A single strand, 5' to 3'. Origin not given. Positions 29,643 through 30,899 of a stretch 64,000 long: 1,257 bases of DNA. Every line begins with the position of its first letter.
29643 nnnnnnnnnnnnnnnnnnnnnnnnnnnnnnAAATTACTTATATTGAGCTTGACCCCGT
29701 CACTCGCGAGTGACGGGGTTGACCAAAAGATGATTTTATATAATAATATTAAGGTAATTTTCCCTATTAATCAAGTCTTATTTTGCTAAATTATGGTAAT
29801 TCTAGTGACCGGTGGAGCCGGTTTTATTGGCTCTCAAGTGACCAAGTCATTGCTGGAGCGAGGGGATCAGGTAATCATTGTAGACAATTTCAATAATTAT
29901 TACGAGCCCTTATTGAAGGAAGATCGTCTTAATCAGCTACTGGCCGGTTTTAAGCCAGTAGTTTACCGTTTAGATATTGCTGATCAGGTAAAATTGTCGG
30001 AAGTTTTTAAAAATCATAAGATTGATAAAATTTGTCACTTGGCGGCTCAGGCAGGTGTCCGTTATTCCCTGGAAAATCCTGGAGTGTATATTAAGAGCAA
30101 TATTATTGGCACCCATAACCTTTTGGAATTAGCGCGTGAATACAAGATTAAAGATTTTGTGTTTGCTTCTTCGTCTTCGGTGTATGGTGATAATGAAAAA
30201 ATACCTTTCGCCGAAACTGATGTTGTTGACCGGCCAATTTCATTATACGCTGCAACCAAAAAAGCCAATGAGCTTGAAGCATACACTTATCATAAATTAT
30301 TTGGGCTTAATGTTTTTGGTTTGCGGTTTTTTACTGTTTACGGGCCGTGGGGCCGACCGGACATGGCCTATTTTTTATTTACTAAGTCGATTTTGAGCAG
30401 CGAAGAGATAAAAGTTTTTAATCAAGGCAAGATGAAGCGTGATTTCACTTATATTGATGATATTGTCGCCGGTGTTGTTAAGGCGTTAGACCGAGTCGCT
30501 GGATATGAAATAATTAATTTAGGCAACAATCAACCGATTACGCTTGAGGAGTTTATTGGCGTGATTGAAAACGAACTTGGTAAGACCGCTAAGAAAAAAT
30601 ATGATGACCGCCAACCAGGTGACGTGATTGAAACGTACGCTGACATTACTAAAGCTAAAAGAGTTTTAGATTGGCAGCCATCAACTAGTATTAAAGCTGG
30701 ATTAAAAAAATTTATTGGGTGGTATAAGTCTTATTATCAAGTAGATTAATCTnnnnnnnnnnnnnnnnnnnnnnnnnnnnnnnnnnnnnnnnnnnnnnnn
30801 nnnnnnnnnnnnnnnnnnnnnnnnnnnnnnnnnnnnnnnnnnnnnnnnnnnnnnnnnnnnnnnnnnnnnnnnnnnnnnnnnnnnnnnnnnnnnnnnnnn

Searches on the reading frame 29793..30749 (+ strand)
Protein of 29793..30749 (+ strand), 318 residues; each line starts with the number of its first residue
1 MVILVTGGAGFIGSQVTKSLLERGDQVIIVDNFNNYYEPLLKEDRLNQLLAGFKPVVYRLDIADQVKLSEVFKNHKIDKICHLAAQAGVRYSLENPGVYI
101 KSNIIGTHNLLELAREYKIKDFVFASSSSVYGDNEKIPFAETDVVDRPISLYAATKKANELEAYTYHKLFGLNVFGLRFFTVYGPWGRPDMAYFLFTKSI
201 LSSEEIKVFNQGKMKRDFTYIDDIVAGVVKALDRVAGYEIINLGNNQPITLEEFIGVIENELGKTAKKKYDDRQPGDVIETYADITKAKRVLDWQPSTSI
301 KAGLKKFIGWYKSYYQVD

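Call 95: search_protein_families(library=pfam, proteins=[window:29793-30749:+], max_evalue=0.001)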
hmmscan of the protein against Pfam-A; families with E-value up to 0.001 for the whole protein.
window:29793-30749:+ (318 aa): 9 families
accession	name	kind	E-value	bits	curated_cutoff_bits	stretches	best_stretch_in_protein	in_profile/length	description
PF01370.27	Epimerase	-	7.6e-60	202.7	20.9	1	3-244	1-240/240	NAD dependent epimerase/dehydratase family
PF16363.11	GDP_Man_Dehyd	-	3.7e-56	191.4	27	1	4-306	1-331/332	GDP-mannose 4,6 dehydratase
PF02719.21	Polysacc_synt_2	-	8.9e-21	74.8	20.2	1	3-264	1-249/293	Polysaccharide biosynthesis protein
PF01073.25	3Beta_HSD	-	2.9e-17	63.1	22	1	4-232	1-229/280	3-beta hydroxysteroid dehydrogenase/isomerase family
PF04321.23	RmlD_sub_bind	-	3.5e-15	56.3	27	1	1-266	1-235/287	RmlD substrate binding domain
PF07993.18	NAD_binding_4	-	6.6e-10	39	20.1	1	75-137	87-148/258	Male sterility protein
PF08659.16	KR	-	3.4e-07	30.8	22.6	1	3-136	3-146/180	KR domain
PF13460.12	NAD_binding_10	-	5.5e-06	26.8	27.2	1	7-158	1-126/184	NAD(P)H-binding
PF00106.31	adh_short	-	7.2e-06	26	26.6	1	2-89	2-87/195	short chain dehydrogenase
